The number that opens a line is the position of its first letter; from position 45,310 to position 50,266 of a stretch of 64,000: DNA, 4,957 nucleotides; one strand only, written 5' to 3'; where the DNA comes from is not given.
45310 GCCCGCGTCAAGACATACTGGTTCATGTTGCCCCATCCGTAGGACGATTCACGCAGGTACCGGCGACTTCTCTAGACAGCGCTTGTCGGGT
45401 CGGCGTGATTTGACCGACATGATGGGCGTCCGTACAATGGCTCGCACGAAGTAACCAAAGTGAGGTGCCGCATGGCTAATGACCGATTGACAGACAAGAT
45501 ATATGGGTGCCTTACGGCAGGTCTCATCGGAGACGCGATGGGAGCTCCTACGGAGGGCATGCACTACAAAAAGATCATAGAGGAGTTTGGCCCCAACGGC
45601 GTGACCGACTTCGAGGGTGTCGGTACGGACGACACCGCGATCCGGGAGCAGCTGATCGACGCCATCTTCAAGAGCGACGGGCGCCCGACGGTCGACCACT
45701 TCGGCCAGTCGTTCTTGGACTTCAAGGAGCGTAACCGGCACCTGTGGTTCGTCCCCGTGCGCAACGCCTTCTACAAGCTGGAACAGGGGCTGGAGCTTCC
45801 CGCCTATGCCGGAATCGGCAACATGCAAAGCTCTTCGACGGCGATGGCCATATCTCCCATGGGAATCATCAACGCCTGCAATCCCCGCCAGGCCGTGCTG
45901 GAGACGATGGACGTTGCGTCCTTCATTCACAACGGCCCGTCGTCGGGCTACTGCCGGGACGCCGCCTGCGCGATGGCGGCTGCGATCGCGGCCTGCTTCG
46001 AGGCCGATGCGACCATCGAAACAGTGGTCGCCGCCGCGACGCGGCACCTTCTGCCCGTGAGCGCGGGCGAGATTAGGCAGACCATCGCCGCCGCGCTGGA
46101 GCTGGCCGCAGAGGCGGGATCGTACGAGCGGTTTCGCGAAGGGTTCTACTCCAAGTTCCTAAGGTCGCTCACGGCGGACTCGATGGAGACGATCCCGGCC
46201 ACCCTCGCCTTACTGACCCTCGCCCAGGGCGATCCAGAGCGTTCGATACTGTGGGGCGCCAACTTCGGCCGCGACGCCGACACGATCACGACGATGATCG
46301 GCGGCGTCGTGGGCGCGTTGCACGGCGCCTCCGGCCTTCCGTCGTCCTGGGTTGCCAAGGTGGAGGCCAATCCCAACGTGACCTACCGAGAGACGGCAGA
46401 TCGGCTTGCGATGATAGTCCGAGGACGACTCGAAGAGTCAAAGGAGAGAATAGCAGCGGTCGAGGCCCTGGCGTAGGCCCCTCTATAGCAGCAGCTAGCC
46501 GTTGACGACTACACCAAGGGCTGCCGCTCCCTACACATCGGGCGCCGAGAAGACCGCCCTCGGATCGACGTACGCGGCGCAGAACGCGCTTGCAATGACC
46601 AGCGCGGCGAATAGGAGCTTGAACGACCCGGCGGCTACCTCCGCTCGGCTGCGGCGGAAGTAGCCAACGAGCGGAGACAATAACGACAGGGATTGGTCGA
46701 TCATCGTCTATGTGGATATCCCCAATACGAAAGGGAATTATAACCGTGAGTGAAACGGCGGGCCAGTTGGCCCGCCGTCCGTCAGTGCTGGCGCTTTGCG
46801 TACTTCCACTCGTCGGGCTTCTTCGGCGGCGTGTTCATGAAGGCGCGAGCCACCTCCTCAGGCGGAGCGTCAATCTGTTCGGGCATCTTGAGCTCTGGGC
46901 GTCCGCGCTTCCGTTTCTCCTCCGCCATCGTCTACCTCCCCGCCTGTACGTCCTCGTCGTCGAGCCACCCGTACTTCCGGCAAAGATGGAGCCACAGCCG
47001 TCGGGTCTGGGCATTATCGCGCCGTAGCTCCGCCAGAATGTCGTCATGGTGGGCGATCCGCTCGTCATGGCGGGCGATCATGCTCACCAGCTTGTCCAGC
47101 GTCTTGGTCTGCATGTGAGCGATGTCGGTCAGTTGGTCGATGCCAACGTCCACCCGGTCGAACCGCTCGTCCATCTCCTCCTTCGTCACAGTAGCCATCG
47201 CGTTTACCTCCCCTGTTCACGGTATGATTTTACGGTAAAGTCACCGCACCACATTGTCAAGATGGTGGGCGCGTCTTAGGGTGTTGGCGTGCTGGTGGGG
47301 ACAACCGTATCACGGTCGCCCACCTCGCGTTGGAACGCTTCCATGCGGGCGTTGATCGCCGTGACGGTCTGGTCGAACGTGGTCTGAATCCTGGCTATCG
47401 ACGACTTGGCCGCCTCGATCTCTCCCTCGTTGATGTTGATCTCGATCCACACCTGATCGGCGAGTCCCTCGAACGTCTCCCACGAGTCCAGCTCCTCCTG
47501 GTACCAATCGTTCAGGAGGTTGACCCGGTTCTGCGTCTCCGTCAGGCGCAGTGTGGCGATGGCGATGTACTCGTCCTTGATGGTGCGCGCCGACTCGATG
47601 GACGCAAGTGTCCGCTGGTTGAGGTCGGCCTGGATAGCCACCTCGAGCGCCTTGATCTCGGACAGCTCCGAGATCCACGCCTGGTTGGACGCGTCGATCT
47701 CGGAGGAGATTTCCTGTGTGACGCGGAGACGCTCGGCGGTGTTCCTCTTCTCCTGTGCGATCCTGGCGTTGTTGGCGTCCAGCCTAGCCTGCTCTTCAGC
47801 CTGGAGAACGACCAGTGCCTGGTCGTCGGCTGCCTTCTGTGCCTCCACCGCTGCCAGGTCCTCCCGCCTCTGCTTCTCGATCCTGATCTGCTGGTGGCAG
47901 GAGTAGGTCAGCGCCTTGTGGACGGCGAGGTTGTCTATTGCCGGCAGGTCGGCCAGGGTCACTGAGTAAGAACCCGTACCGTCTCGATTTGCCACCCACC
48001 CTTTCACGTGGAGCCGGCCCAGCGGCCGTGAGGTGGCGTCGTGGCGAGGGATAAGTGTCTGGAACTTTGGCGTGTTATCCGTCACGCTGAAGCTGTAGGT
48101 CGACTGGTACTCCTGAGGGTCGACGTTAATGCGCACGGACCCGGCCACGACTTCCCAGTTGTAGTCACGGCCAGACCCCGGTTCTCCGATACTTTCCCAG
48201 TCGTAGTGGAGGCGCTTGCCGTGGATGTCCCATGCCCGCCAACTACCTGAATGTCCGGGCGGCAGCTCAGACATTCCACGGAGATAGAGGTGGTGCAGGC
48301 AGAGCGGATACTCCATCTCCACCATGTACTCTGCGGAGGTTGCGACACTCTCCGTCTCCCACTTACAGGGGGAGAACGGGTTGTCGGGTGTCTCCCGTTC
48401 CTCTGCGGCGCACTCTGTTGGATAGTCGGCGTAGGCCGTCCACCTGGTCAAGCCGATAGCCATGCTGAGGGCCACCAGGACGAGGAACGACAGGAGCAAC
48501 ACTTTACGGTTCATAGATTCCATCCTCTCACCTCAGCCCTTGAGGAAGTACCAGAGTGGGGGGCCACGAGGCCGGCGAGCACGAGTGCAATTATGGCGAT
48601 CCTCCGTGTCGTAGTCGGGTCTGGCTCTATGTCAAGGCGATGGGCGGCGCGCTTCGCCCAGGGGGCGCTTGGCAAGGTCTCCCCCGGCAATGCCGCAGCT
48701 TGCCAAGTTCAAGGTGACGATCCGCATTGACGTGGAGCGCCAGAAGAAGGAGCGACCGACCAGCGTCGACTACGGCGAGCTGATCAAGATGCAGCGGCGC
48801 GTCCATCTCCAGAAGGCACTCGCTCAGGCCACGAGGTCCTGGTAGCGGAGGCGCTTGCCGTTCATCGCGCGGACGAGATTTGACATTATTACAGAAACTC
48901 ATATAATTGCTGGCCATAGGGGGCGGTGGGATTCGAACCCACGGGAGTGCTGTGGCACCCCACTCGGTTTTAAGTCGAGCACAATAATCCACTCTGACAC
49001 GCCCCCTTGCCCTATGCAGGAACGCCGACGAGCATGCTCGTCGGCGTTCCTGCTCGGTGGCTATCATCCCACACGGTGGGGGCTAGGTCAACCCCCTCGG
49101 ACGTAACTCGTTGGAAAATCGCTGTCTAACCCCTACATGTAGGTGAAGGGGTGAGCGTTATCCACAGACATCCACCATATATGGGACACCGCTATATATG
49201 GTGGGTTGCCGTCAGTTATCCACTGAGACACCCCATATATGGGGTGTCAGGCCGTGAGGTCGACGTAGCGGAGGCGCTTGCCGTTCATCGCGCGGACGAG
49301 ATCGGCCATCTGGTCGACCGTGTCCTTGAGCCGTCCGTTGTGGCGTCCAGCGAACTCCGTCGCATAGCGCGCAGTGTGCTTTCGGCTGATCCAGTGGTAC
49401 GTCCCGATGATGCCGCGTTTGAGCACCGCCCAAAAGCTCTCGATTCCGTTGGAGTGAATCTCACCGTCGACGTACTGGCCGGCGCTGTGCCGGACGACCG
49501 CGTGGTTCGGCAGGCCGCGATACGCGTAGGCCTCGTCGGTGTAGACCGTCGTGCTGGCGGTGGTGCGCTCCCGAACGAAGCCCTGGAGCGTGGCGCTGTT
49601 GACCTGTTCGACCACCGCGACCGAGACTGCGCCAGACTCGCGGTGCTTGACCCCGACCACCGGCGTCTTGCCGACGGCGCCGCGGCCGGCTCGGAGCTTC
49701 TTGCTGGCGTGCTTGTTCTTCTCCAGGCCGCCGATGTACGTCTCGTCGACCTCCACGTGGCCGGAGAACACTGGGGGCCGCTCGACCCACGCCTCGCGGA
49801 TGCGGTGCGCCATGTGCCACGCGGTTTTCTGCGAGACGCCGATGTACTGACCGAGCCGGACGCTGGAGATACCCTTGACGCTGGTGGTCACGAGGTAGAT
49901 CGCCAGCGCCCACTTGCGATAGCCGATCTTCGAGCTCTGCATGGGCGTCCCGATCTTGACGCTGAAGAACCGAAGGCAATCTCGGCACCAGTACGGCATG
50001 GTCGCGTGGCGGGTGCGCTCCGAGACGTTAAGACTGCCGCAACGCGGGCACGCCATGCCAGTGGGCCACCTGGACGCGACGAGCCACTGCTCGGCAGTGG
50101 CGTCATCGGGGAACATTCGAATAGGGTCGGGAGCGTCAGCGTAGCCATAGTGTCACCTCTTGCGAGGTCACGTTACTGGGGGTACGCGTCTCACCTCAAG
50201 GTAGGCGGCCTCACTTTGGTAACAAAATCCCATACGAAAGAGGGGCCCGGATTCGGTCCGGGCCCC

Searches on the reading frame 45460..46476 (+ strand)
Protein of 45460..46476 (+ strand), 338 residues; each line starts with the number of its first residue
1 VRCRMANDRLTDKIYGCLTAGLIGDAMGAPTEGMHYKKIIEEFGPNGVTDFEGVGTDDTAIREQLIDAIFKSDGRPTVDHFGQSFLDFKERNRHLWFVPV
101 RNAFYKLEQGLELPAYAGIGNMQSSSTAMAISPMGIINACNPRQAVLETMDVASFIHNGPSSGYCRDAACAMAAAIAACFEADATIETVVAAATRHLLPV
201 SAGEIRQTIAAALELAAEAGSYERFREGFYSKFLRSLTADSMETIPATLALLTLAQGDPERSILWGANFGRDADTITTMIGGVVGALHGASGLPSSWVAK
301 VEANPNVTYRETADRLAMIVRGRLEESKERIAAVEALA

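Call 19: search_protein_families(library=ncbifam, proteins=[window:45460-46476:+], max_evalue=0.00001)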
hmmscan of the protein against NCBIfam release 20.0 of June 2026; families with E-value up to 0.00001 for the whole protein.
window:45460-46476:+ (338 aa): 2 families
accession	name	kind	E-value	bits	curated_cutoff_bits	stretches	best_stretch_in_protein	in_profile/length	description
NF041672.1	ADPriboarghdlase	equivalog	5.1e-09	35.4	490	1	262-307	303-348/361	ADP-ribosylarginine hydrolase Tri1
TIGR02662.1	dinitro_DRAG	equivalog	4.9e-08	32.5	337.05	1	240-315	207-281/287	ADP-ribosyl-[dinitrogen reductase] hydrolase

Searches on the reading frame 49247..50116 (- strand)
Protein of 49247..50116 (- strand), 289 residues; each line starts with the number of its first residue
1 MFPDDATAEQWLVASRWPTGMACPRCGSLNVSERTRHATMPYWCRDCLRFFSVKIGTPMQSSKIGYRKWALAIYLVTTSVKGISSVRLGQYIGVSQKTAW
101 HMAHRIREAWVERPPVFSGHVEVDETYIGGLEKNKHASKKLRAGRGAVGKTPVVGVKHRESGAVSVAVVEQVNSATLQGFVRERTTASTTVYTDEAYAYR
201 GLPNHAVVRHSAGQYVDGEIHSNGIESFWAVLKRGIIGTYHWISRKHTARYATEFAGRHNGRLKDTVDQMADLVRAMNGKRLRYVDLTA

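Call 51: search_protein_families(library=ncbifam, proteins=[window:49247-50116:-], max_evalue=1e-20)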
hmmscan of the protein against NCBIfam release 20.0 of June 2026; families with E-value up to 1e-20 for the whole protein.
window:49247-50116:- (289 aa): 1 family
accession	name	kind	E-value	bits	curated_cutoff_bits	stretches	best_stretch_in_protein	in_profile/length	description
NF033547.1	transpos_IS1595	equivalog_domain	2.4e-52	177.9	75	1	61-262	1-215/215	IS1595 family transposase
